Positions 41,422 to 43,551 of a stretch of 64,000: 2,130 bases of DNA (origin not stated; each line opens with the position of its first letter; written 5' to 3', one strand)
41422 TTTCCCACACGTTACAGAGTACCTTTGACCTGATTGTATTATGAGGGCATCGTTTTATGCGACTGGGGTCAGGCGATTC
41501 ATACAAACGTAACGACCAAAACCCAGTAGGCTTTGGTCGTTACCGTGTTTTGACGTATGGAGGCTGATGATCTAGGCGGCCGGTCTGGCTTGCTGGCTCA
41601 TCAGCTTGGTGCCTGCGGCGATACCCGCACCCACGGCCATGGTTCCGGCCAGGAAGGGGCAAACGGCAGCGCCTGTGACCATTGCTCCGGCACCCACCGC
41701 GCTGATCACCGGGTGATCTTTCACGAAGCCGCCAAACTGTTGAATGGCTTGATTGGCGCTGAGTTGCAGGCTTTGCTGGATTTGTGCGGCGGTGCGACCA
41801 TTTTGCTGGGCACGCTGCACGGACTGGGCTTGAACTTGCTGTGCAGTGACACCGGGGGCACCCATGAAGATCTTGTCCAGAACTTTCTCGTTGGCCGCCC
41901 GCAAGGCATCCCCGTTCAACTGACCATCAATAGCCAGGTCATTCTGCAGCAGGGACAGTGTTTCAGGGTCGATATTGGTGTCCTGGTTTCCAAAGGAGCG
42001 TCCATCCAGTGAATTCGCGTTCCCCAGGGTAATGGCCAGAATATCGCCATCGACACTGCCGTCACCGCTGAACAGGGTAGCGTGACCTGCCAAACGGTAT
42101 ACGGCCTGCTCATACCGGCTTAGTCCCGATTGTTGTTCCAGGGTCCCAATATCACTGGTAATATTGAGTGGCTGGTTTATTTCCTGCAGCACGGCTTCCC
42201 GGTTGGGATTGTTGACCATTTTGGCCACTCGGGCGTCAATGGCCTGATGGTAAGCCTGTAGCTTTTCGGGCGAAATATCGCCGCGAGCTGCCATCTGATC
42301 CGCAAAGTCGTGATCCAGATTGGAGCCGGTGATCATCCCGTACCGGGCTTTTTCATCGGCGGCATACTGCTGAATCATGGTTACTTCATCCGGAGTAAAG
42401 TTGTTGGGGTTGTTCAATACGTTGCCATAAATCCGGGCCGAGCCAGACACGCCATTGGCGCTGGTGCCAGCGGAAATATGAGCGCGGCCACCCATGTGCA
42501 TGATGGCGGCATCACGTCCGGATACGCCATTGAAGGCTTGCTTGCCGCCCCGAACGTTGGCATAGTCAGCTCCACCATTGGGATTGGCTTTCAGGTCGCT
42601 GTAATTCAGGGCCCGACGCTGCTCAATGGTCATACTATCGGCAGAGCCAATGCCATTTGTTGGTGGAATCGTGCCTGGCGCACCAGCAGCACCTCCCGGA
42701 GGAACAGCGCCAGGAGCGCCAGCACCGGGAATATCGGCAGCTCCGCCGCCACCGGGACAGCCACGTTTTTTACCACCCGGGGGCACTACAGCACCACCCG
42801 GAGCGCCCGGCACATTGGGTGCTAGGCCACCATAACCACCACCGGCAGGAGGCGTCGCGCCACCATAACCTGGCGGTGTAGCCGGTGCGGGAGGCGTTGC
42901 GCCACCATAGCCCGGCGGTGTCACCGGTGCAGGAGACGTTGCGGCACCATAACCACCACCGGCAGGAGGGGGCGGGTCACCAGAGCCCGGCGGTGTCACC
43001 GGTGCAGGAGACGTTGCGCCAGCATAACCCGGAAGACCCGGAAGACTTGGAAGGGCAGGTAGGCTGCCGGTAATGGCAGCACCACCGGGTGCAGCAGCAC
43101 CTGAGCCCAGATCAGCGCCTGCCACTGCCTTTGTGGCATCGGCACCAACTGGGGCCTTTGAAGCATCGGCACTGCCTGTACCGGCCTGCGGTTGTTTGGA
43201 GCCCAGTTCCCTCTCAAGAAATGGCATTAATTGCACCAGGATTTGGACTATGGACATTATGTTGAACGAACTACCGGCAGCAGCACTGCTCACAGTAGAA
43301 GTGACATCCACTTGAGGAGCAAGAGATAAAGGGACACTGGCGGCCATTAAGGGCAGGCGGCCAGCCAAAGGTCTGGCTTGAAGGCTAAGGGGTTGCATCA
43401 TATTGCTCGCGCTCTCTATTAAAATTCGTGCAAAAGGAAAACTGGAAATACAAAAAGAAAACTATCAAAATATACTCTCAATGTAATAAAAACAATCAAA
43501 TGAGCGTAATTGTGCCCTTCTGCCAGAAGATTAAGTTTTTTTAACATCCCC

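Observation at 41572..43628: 609-aa Gly/Pro-repeat protein encoded by 42-bp tandem repeats, with a glycine-zipper tail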

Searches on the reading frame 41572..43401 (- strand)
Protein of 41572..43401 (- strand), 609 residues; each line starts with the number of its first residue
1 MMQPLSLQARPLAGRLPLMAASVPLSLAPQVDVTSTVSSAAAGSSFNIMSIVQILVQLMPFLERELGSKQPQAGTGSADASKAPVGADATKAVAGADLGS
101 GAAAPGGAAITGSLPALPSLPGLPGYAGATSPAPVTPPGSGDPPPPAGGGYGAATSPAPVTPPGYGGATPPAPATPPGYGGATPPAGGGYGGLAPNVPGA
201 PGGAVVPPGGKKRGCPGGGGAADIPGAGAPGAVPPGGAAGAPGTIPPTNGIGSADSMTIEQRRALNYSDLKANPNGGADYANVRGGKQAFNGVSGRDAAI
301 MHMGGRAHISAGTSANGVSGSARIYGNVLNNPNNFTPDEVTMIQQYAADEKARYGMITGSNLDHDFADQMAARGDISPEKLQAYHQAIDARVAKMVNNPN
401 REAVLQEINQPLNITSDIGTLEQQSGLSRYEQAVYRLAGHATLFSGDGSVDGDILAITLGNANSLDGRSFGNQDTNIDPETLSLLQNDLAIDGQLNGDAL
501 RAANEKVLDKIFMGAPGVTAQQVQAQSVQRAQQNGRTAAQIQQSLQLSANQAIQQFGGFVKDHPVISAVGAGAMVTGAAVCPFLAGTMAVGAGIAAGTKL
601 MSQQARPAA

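Call 4: search_protein_families(library=pfam, proteins=[window:41572-43401:-], max_evalue=1)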
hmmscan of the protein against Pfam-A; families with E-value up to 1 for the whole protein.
window:41572-43401:- (609 aa): 0 families

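Call 5: search_protein_families(library=ncbifam, proteins=[window:41572-43401:-], max_evalue=1)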
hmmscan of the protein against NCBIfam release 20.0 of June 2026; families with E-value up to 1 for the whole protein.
window:41572-43401:- (609 aa): 0 families

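Call 7: find_homologous_proteins(query=window:41572-43401:-, max_evalue=0.001)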
Query window:41572-43401:- (609 aa): 18 proteins with E <= 0.001 among 8000 candidates.
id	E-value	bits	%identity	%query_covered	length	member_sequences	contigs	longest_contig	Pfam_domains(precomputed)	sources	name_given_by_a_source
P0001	8.0e-211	720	94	58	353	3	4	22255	-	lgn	-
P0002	6.0e-204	697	91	58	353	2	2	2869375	-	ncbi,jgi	jgi:hypothetical protein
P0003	1.9e-190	653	86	58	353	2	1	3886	-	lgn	-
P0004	3.2e-187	642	72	70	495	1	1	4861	-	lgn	-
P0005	1.5e-179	617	77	60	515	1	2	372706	-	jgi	jgi:hypothetical protein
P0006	3.8e-172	592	75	59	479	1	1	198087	-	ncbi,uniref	ncbi:hypothetical protein [Vampirovibrio sp.]|uniref:hypothetical protein n=1 Tax=Vampirovibrio sp. 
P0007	6.0e-161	555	72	65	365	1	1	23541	-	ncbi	-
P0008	4.3e-159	549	67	61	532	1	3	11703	-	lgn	-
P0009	1.5e-156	541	52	100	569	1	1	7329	-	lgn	-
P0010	9.2e-156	538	71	58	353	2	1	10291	-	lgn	-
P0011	7.2e-155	535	64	64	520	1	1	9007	-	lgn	-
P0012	1.4e-153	531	67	60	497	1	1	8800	-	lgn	-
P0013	3.1e-146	507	64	61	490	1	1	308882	-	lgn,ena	-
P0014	1.1e-143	498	61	63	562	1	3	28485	-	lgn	-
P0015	3.3e-81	292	45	62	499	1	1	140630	-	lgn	-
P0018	3.6e-68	249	45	47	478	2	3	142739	-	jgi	jgi:hypothetical protein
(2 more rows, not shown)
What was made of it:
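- Gene callers chose Met257 in P0001, P0002, P0003 and P0010 (call 7).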

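Call 10: find_encoding_contigs(protein=P0002, flank=10000, max_places=3)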
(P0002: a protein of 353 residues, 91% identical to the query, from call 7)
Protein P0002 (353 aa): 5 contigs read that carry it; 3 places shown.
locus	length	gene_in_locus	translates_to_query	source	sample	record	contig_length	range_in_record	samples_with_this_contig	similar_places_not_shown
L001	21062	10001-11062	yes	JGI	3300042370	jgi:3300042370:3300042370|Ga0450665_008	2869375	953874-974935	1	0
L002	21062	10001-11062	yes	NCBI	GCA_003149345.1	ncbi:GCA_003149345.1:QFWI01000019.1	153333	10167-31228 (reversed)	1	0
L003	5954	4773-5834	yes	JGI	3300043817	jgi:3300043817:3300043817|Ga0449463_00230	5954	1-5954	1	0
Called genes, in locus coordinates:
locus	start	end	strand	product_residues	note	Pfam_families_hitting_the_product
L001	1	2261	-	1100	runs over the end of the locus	PF04563:RNA_pol_Rpb2_1, PF04561:RNA_pol_Rpb2_2, PF04565:RNA_pol_Rpb2_3, PF10385:RNA_pol_Rpb2_45, PF00562:RNA_pol_Rpb2_6, PF04560:RNA_pol_Rpb2_7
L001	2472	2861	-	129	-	PF16320:Ribosomal_L12_N, PF00542:Ribosomal_L12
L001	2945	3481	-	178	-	PF00466:Ribosomal_L10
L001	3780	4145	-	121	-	PF00072:Response_reg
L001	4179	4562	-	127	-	PF05400:FliT (weak)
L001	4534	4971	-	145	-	PF02561:FliS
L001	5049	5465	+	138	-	-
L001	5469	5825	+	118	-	PF15781:ParE-like_toxin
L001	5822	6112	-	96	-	-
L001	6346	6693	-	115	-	-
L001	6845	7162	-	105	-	-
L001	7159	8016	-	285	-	-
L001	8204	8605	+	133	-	PF01475:FUR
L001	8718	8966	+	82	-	-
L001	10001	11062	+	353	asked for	-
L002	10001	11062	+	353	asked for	-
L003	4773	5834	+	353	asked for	-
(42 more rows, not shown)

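Call 11: find_encoding_contigs(protein=P0001, flank=10000, max_places=4)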
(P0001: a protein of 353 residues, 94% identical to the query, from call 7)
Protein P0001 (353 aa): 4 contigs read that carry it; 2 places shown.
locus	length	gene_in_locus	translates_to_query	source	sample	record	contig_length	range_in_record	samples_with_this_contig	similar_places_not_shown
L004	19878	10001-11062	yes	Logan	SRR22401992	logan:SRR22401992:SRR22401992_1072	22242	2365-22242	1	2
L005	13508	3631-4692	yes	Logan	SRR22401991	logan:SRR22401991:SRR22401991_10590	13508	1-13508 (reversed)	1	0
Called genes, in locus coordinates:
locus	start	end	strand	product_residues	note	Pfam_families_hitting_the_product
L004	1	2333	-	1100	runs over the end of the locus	PF04563:RNA_pol_Rpb2_1, PF04561:RNA_pol_Rpb2_2, PF04565:RNA_pol_Rpb2_3, PF10385:RNA_pol_Rpb2_45, PF00562:RNA_pol_Rpb2_6, PF04560:RNA_pol_Rpb2_7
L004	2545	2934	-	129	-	PF16320:Ribosomal_L12_N, PF00542:Ribosomal_L12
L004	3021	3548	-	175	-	PF00466:Ribosomal_L10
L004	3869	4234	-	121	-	PF00072:Response_reg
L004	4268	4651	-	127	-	PF05400:FliT (weak)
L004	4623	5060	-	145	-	PF02561:FliS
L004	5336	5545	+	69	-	-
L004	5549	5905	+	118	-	PF15781:ParE-like_toxin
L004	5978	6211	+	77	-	-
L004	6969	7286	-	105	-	-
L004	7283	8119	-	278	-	-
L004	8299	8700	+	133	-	PF01475:FUR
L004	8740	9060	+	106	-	-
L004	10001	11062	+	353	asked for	-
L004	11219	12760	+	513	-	PF00221:Lyase_aromatic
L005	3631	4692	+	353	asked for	-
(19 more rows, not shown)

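Call 38: find_encoding_contigs(protein=P0018, flank=10000, max_places=2)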
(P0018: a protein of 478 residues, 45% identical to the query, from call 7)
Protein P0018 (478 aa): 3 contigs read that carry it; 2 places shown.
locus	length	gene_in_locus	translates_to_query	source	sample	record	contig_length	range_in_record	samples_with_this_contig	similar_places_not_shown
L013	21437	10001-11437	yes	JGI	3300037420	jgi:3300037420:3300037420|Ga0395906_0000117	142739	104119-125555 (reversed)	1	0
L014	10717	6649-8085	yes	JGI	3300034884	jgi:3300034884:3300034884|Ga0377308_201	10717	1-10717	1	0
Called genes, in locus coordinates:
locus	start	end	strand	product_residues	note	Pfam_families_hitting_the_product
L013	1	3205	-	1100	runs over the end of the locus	PF04563:RNA_pol_Rpb2_1, PF04561:RNA_pol_Rpb2_2, PF04565:RNA_pol_Rpb2_3, PF10385:RNA_pol_Rpb2_45, PF00562:RNA_pol_Rpb2_6, PF04560:RNA_pol_Rpb2_7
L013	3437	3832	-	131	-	PF16320:Ribosomal_L12_N, PF00542:Ribosomal_L12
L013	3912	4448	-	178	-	PF00466:Ribosomal_L10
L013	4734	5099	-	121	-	PF00072:Response_reg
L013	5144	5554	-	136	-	PF05400:FliT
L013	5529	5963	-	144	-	PF02561:FliS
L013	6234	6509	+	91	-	-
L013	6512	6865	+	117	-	PF15781:ParE-like_toxin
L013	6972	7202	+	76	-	-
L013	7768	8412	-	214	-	-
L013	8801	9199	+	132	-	PF01475:FUR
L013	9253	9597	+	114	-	-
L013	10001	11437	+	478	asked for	-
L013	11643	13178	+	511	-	PF00221:Lyase_aromatic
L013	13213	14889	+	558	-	PF17391:Urocanase_N, PF01175:Urocanase, PF17392:Urocanase_C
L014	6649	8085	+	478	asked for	-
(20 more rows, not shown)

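Call 39: find_encoding_contigs(protein=P0015, flank=10000, max_places=2)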
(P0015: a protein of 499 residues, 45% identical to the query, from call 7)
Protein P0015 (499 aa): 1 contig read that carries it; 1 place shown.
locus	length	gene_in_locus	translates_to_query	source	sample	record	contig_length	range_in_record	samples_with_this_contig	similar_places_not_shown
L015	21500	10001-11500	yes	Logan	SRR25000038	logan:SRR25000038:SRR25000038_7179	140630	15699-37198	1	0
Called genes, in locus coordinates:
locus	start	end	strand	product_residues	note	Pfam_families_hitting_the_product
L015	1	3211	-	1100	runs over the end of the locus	PF04563:RNA_pol_Rpb2_1, PF04561:RNA_pol_Rpb2_2, PF04565:RNA_pol_Rpb2_3, PF10385:RNA_pol_Rpb2_45, PF00562:RNA_pol_Rpb2_6, PF04560:RNA_pol_Rpb2_7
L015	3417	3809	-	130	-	PF16320:Ribosomal_L12_N, PF00542:Ribosomal_L12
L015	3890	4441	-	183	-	PF00466:Ribosomal_L10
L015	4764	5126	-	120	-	PF00072:Response_reg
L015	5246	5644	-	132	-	PF05400:FliT (weak)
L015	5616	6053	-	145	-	PF02561:FliS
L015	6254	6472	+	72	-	-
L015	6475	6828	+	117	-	PF15781:ParE-like_toxin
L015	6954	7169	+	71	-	-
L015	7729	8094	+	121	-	-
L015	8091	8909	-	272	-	-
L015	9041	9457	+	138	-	PF01475:FUR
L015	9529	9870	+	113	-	-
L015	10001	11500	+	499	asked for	-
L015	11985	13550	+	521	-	PF00221:Lyase_aromatic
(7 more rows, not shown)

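Call 40: find_encoding_contigs(protein=P0013, flank=10000, max_places=2)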
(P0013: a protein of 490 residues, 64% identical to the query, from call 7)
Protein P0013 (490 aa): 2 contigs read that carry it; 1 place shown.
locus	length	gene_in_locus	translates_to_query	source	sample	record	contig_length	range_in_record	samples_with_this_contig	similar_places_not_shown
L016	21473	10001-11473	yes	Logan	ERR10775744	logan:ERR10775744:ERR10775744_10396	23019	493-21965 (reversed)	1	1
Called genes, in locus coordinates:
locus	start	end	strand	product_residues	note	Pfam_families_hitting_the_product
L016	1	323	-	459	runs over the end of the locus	?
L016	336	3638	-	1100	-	PF04563:RNA_pol_Rpb2_1, PF04561:RNA_pol_Rpb2_2, PF04565:RNA_pol_Rpb2_3, PF10385:RNA_pol_Rpb2_45, PF00562:RNA_pol_Rpb2_6, PF04560:RNA_pol_Rpb2_7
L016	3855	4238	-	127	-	PF16320:Ribosomal_L12_N, PF00542:Ribosomal_L12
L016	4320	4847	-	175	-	PF00466:Ribosomal_L10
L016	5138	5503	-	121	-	PF00072:Response_reg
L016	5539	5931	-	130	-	PF05400:FliT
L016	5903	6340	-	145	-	PF02561:FliS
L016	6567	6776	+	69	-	-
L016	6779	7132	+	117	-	PF15781:ParE-like_toxin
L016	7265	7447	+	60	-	-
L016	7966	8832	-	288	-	-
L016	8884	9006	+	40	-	-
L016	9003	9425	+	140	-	PF01475:FUR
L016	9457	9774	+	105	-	-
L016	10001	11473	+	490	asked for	-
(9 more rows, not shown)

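Call 61: predict_structure(alignment_id=A1)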
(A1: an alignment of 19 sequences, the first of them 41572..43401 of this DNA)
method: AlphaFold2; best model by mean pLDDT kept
length: 609 residues; sequences in the alignment: 19
mean_pLDDT: 60.9   pTM: 0.54
mean pLDDT of the five models: 60.9, 60.6, 58.6, 58.4, 54.0
residues with pLDDT >= 90: 181; 70-90: 112; 50-70: 18; < 50: 298
segments of 3 or more residues with pLDDT < 50: 1-53, 60-249, 556-561, 563-609
pLDDT, mean of each block of 10 residues (from residue 1): 34 33 31 27 36 49 43 31 30 27 30 31 27 31 35 37 32 31 26 29 31 25 24 29 38 74 81 87 86 85 94 92 95 93 98 96 96 92 98 94 92 90 95 94 81 88 75 89 92 90 97 95 94 88 70 50 42 35 32 32 33
secondary structure, 60 per line:
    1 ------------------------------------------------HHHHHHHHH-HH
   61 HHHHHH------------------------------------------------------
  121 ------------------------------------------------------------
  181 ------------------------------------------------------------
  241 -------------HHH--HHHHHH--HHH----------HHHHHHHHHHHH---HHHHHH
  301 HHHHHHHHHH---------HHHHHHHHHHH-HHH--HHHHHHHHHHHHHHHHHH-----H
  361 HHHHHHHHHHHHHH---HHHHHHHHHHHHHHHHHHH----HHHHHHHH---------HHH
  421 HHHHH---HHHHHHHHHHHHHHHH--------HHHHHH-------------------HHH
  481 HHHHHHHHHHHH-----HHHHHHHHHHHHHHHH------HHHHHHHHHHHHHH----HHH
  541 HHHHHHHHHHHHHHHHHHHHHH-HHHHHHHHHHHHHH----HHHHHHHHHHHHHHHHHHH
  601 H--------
elements in order: H49-57 H59-66 H259-264 H280-291 H295-310 H320-330 H337-354 H360-374 H378-396 H401-408 H418-425 H429-444 H453-458 H478-492 H498-513 H520-533 H538-562 H564-577 H582-601
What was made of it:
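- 43270..43401 (-): Residues 1-44: polar, charge-poor N-terminal module beginning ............. It is not a Sec, Tat or lipoprotein signal. The region is disordered in AF2 (call 61).
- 43204..43269 (-): Residues 45-66: Met/Gln/Leu-rich amphipathic helix (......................). AF2 predicts a helix at 49-66 with low confidence (call 61).
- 41608..41715 (-): Residues 563-598: hydrophobic Gly/Ala small-residue zipper, predicted as a helical hairpin. AF2 predicts helices 564-577 and 582-601 with a break at CP, at low confidence (call 61).
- AF2 predicts helix, break at CP, helix (call 61).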

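Call 84: search_protein_families(library=phrogs, proteins=[window:41575-43401:-], max_evalue=0.1)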
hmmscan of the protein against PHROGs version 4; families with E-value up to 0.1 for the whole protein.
window:41575-43401:- (609 aa): 1 family
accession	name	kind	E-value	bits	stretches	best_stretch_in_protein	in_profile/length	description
phrog_6790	-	tail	0.054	14.2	0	392-442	50-103/132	tail protein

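Call 85: search_protein_families(library=padloc, proteins=[window:41575-43401:-], max_evalue=0.1)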
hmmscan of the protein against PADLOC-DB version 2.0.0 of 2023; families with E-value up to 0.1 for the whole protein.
window:41575-43401:- (609 aa): 0 families
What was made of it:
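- Tried and rejected: PHROGs and PADLOC: nothing meaningful (calls 84, 85).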

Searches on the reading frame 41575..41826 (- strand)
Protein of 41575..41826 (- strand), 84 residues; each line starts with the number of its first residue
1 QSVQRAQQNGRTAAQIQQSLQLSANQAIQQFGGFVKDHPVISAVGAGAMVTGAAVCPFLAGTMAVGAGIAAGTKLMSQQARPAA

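Call 70: find_homologous_proteins(query=A4, max_evalue=0.001)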
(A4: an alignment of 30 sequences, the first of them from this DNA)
Query A4 (30 sequences) (84 aa, profile of the alignment): 4 proteins with E <= 0.001 among 3119 candidates.
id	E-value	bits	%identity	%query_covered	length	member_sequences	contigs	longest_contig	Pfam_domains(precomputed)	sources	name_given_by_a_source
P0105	7.3e-16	76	40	69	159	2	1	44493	-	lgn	-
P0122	1.6e-15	75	32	74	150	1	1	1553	-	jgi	jgi:hypothetical protein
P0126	1.8e-13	68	39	50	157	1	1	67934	-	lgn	-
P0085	3.5e-12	64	80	60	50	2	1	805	-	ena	-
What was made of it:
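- Tried and rejected: It found only other small tail-only proteins and no annotated cargo (call 70).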

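Call 86: search_protein_families(library=ncbifam, proteins=[window:41575-41826:-], max_evalue=10)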
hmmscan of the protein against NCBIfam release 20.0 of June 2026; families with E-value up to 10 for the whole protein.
seq(84 aa): 2 families
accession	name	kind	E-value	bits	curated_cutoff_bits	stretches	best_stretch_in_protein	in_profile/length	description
NF003252.0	PRK04208.1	subfamily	0.27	9.7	438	1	12-51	376-415/468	ribulose-bisphosphate carboxylase large subunit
TIGR01409.1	TAT_signal_seq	domain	1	9.8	16.7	2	33-55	5-22/29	twin-arginine translocation signal domain-containing protein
